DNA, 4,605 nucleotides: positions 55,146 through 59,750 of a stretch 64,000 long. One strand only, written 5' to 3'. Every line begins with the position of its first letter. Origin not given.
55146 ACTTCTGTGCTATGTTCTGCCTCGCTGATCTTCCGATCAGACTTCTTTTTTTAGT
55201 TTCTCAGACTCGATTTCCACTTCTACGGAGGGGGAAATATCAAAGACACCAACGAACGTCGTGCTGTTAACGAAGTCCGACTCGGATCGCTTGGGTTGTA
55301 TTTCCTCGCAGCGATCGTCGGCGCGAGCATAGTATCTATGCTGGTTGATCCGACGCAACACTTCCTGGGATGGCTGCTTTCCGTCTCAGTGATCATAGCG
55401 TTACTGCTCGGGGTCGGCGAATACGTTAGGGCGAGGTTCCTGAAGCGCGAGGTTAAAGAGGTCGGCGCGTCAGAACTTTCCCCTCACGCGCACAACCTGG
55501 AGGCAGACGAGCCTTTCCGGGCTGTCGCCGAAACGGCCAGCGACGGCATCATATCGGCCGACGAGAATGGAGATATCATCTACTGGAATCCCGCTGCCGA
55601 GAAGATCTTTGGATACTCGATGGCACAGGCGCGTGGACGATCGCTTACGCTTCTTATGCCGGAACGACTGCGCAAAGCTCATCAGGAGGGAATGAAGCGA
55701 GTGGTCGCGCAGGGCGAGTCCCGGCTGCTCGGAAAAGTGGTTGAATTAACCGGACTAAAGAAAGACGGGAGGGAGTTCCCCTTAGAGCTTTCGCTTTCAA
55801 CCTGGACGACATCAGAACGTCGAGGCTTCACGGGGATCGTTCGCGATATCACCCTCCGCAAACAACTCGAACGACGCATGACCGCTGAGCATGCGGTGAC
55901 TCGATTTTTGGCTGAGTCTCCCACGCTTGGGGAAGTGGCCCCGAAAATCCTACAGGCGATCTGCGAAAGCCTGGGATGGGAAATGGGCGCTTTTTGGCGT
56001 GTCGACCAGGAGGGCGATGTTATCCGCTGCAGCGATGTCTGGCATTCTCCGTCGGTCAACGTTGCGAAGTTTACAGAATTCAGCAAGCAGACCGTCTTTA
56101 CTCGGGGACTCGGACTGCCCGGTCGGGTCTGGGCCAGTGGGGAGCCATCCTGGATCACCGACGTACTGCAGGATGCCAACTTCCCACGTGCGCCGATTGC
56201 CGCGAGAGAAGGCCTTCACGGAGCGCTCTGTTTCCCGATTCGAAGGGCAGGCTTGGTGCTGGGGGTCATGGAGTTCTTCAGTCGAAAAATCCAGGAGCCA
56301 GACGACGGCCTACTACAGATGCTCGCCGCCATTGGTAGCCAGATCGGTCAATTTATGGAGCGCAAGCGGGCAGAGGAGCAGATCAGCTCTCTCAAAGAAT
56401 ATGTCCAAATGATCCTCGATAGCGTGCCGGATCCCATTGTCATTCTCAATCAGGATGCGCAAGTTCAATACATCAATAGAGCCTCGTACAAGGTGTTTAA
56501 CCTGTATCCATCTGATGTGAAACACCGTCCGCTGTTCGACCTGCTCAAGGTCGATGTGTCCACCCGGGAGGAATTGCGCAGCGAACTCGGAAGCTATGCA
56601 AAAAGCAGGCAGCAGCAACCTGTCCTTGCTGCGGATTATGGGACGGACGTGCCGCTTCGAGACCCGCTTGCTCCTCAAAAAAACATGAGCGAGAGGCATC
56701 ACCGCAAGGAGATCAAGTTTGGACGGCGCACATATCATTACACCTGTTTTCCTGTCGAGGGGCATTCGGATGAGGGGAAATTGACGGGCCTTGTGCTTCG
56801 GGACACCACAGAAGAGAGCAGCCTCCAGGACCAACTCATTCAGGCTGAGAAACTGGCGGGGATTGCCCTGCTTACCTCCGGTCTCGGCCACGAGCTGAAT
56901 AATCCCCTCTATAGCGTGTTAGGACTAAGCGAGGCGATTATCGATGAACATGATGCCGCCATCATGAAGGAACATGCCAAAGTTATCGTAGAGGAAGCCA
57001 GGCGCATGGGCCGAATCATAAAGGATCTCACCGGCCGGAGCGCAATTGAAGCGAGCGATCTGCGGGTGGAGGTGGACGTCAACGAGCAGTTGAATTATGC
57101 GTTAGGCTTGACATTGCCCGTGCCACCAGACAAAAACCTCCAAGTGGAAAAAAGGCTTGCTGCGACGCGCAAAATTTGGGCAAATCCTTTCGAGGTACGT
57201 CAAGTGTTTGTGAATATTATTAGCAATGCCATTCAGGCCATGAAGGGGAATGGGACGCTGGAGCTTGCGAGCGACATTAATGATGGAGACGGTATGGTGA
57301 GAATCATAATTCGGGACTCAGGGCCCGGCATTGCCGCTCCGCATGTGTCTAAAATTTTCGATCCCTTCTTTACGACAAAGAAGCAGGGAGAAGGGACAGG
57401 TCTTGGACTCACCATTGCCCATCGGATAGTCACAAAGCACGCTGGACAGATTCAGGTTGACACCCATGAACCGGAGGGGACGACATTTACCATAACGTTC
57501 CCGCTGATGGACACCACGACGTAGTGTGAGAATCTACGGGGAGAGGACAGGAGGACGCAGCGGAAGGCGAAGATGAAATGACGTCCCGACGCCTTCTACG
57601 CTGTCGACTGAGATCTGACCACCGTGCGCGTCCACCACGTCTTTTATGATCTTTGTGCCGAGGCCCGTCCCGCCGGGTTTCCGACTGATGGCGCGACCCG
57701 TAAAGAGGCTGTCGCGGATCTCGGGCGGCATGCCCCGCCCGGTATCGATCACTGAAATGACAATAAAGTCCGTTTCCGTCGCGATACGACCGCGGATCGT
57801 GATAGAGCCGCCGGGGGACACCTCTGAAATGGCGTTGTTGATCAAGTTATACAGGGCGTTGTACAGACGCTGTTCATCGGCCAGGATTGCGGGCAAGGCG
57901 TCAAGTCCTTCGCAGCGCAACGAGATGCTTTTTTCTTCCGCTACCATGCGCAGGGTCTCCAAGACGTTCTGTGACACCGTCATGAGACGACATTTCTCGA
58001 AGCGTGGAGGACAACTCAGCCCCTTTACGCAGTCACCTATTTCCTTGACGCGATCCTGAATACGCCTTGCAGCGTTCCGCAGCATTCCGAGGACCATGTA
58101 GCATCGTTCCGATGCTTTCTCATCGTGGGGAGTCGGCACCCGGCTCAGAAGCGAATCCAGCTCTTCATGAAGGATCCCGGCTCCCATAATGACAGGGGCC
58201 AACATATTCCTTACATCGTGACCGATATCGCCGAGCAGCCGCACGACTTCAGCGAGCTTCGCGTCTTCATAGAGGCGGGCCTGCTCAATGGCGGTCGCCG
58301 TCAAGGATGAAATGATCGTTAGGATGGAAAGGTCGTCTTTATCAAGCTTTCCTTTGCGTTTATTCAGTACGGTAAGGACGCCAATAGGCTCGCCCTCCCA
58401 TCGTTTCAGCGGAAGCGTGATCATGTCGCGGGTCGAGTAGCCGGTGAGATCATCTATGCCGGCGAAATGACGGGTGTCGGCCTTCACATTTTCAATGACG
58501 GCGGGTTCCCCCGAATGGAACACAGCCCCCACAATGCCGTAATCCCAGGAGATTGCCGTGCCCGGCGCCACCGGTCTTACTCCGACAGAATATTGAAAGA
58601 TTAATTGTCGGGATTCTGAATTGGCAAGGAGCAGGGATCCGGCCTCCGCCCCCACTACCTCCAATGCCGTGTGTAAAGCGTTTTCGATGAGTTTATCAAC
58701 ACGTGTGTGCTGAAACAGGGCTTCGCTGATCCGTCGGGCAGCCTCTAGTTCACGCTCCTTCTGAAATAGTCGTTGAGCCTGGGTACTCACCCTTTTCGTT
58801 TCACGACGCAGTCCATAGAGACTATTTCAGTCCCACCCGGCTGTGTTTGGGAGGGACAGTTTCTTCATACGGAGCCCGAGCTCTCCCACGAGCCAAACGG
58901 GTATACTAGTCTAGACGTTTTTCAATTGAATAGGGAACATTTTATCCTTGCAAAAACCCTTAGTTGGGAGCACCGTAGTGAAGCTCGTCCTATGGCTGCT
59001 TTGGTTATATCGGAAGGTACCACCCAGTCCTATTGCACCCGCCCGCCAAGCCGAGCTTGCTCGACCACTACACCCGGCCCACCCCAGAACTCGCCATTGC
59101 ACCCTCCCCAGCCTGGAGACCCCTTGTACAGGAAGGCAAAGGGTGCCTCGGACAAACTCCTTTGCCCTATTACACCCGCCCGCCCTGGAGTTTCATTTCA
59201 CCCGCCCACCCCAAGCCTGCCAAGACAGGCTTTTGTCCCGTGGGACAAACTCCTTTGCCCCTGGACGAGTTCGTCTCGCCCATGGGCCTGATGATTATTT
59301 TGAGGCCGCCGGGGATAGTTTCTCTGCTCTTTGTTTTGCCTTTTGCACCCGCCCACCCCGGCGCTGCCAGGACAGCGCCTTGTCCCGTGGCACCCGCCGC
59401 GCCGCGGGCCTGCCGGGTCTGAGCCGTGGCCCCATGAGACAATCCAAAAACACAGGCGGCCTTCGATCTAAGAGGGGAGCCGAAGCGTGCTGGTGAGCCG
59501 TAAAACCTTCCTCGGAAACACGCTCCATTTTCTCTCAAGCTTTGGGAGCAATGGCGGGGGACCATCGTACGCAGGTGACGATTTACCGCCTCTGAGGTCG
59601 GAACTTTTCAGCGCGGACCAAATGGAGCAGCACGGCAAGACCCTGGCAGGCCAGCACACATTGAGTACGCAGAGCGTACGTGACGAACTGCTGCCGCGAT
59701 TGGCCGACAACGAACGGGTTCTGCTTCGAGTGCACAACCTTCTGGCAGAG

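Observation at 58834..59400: Second, collinear copy of the repeat family upstream of the glucan synthase gene, with four compensatory base-pair changes between otherwise identical units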

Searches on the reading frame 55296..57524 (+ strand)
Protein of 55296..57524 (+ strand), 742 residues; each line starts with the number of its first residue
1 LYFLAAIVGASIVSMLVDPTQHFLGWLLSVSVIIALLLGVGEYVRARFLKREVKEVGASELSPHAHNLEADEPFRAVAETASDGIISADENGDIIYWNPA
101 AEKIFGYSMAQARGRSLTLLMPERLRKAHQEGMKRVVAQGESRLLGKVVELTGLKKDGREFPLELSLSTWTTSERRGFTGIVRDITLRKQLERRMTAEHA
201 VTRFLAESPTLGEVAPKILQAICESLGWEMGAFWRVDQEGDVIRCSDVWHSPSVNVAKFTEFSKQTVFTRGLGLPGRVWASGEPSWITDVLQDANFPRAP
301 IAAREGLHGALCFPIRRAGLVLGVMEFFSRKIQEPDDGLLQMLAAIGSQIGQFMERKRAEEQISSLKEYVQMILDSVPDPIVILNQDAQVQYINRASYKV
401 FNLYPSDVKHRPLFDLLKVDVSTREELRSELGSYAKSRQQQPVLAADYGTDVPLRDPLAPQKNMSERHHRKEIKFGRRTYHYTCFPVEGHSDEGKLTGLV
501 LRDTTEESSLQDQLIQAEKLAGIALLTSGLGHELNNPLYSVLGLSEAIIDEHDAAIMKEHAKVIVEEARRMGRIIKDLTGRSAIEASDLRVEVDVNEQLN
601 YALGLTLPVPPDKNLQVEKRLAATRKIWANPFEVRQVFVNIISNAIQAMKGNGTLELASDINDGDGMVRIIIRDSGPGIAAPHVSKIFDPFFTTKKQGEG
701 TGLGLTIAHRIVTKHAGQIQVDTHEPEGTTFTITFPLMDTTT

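Call 13: search_protein_families(library=pfam, proteins=[window:55296-57524:+])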
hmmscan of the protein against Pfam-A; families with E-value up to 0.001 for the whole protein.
window:55296-57524:+ (742 aa): 13 families
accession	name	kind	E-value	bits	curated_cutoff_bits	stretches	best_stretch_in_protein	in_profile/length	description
PF00989.32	PAS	-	9.4e-28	96.9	22.6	2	74-185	3-113/113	PAS fold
PF02518.31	HATPase_c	-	6.5e-26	91.4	26.4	1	633-737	5-109/111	Histidine kinase-, DNA gyrase B-, and HSP90-like ATPase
PF13426.13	PAS_9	-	3.5e-22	79.1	27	1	82-186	1-102/103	PAS domain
PF08448.16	PAS_4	-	6.4e-20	71.9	23.1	1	80-189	3-109/110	PAS fold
PF13185.12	GAF_2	-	4.2e-19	69.5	28.6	1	210-355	3-136/136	GAF domain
PF13188.13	PAS_8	-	3.6e-16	58.8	21.8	1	74-120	3-46/65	PAS domain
PF01590.32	GAF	-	3.3e-10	41.1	22.4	1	211-351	2-130/133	GAF domain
PF00512.31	HisKA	-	3.9e-10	40.1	26.9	1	526-585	5-64/66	His Kinase A (phospho-acceptor) domain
PF14215.12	bHLH-MYC_N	-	3.4e-07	31.2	30.2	1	263-325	100-164/181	bHLH-MYC and R2R3-MYB transcription factors N-terminal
PF14501.12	HATPase_c_5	-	5.5e-06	26.7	22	1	631-726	3-93/102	GHKL domain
PF13596.12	PAS_10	-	4e-05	24.7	22.1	0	371-416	2-46/106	PAS domain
PF12860.13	PAS_7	-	0.00036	21.1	27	0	82-120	5-44/115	PAS fold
PF13581.12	HATPase_c_2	-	0.00086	19.8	27.4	0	641-734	39-126/127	Histidine kinase-like ATPase domain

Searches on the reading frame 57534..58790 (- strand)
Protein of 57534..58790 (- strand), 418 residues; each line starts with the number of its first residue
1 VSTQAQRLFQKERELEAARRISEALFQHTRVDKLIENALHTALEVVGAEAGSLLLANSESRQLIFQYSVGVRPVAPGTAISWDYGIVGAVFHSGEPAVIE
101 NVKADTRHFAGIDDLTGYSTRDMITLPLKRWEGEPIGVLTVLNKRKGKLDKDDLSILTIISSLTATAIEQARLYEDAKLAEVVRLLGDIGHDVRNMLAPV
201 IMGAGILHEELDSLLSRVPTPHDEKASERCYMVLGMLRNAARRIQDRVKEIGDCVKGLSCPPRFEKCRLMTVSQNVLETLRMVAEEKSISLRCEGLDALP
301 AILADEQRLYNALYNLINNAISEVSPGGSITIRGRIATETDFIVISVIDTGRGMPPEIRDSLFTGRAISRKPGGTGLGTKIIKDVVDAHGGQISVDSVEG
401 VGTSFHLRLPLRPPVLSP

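Call 12: find_encoding_contigs(protein=window:57534-58790:-, flank=10000, max_places=6)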
Protein window:57534-58790:- (418 aa): no gene with exactly this product is on record in the collection.
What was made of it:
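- Tried and rejected: An exact look-up of the third GAF kinase was not on record (call 12).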

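Call 13: search_protein_families(library=pfam, proteins=[window:57534-58790:-])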
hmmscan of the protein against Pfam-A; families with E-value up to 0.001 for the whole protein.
window:57534-58790:- (418 aa): 5 families
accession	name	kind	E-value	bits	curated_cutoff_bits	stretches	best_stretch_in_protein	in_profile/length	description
PF02518.31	HATPase_c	-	2.7e-25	89.4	26.4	1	305-412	2-110/111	Histidine kinase-, DNA gyrase B-, and HSP90-like ATPase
PF13185.12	GAF_2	-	1.4e-16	61.4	28.6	1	30-169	3-136/136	GAF domain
PF01590.32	GAF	-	5.3e-13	50.1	22.4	1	32-168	3-133/133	GAF domain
PF13492.12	GAF_3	-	8.8e-10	39.5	27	1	31-170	2-129/129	GAF domain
PF14501.12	HATPase_c_5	-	1.8e-05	25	22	1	309-399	6-92/102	GHKL domain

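Call 30: find_homologous_proteins(query=window:57534-58790:-, max_evalue=1e-30)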
Query window:57534-58790:- (418 aa): 2334 proteins with E <= 1e-30 among 8000 candidates; the best 120 are listed.
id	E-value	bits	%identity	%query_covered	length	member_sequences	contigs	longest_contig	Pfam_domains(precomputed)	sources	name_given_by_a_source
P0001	3.9e-249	844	92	100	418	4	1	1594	PF13185.13,PF01590.33,PF02518.32,PF13492.13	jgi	jgi:signal transduction histidine kinase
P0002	2.0e-245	832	90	100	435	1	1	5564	PF13185.13,PF02518.32,PF13492.13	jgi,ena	-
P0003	6.4e-240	814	87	100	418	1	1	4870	PF13185.13,PF01590.33,PF02518.32,PF13492.13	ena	-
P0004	3.9e-238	808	88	97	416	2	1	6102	PF13185.13,PF01590.33,PF02518.32,PF13492.13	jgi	jgi:signal transduction histidine kinase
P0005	4.5e-235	798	87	100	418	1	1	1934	PF13185.13,PF01590.33,PF02518.32,PF13492.13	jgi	jgi:signal transduction histidine kinase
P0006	9.1e-234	794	86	99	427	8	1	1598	PF13185.13,PF01590.33,PF02518.32,PF13492.13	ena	-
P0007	1.5e-230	783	86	99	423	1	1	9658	PF13185.13,PF01590.33,PF02518.32,PF13492.13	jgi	jgi:signal transduction histidine kinase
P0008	1.3e-219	747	92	89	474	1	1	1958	PF13185.13,PF02518.32,PF13492.13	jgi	jgi:K+-sensing histidine kinase KdpD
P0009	5.6e-212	722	79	99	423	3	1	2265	PF13185.13,PF02518.32,PF13492.13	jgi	jgi:signal transduction histidine kinase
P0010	2.9e-197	674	73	99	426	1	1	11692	PF13185.13,PF01590.33,PF02518.32,PF13492.13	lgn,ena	-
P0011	1.8e-177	608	68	99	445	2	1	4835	PF13185.13,PF01590.33,PF02518.32,PF13492.13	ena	-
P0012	3.7e-177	607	67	99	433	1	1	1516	PF13185.13,PF01590.33,PF02518.32,PF13492.13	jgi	jgi:signal transduction histidine kinase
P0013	1.7e-176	605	65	98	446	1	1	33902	PF13185.13,PF01590.33,PF02518.32,PF13492.13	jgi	jgi:signal transduction histidine kinase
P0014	1.6e-174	599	65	98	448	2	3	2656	PF13185.13,PF01590.33,PF02518.32,PF13492.13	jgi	-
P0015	3.5e-174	598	67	98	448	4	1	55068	PF13185.13,PF01590.33,PF02518.32,PF13492.13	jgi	jgi:signal transduction histidine kinase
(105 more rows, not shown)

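Call 31: find_encoding_contigs(protein=P0007, flank=6000, max_places=3)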
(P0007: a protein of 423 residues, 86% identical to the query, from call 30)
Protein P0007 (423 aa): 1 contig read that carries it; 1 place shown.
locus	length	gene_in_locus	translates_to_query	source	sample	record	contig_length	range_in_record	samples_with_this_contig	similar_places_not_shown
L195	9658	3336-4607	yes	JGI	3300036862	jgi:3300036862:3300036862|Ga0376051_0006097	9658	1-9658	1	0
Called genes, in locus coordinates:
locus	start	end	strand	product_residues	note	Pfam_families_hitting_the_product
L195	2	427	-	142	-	?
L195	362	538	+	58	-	-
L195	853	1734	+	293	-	PF04909:Amidohydro_2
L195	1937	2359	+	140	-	PF09997:DUF2238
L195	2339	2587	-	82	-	-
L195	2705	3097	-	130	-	-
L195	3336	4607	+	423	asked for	PF01590:GAF, PF13185:GAF_2, PF13492:GAF_3, PF02518:HATPase_c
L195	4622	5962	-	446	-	PF01590:GAF, PF13185:GAF_2, PF13492:GAF_3, PF02518:HATPase_c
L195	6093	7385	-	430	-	PF01590:GAF, PF13185:GAF_2, PF13492:GAF_3, PF02518:HATPase_c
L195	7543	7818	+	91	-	PF07992:Pyr_redox_2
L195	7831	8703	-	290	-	PF01476:LysM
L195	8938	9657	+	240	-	?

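Call 32: find_encoding_contigs(protein=P0004, flank=6000, max_places=3)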
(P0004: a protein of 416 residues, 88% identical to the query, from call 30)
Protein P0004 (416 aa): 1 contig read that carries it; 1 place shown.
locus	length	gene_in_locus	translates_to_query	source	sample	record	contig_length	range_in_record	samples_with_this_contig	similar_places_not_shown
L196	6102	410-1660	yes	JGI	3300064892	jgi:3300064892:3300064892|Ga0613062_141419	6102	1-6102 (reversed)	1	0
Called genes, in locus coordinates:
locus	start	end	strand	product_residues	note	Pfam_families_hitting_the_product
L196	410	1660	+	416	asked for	PF01590:GAF, PF13185:GAF_2, PF13492:GAF_3, PF02518:HATPase_c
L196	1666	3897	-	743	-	PF00989:PAS, PF08448:PAS_4, PF13188:PAS_8, PF13426:PAS_9, PF13185:GAF_2, PF01590:GAF, PF00512:HisKA, PF02518:HATPase_c, +2 more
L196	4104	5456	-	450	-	PF01590:GAF, PF13185:GAF_2, PF13492:GAF_3 (weak), PF02518:HATPase_c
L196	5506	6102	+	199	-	?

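Call 33: find_encoding_contigs(protein=P0002, flank=6000, max_places=3)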
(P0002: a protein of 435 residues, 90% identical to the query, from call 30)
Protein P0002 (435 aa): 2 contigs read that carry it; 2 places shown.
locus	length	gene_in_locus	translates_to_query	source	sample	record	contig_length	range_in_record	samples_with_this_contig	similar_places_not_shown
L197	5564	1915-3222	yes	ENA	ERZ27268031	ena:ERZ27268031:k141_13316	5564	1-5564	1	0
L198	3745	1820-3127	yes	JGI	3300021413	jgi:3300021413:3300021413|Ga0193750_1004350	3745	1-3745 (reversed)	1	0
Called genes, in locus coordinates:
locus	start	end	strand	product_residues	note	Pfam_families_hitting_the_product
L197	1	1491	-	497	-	?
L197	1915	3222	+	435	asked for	PF13185:GAF_2, PF13492:GAF_3, PF02518:HATPase_c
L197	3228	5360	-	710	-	PF00989:PAS, PF13188:PAS_8, PF08448:PAS_4, PF13426:PAS_9, PF13185:GAF_2, PF01590:GAF, PF00989:PAS, PF00512:HisKA, +2 more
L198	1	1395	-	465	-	?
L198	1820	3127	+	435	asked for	PF13185:GAF_2, PF13492:GAF_3, PF02518:HATPase_c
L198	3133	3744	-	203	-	?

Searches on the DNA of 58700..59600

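Call 22: search_rna_families(source=window, start=58700, end=59600, threshold=evalue, max_evalue=1)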
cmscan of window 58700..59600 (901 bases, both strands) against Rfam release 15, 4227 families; matches with E-value up to 1: 1.
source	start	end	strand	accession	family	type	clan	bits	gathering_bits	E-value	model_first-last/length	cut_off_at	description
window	59116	59149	+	RF02695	NrsZ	Gene; sRNA;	-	13.4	76.9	0.51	187-220/236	no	Nitrogen regulated small RNA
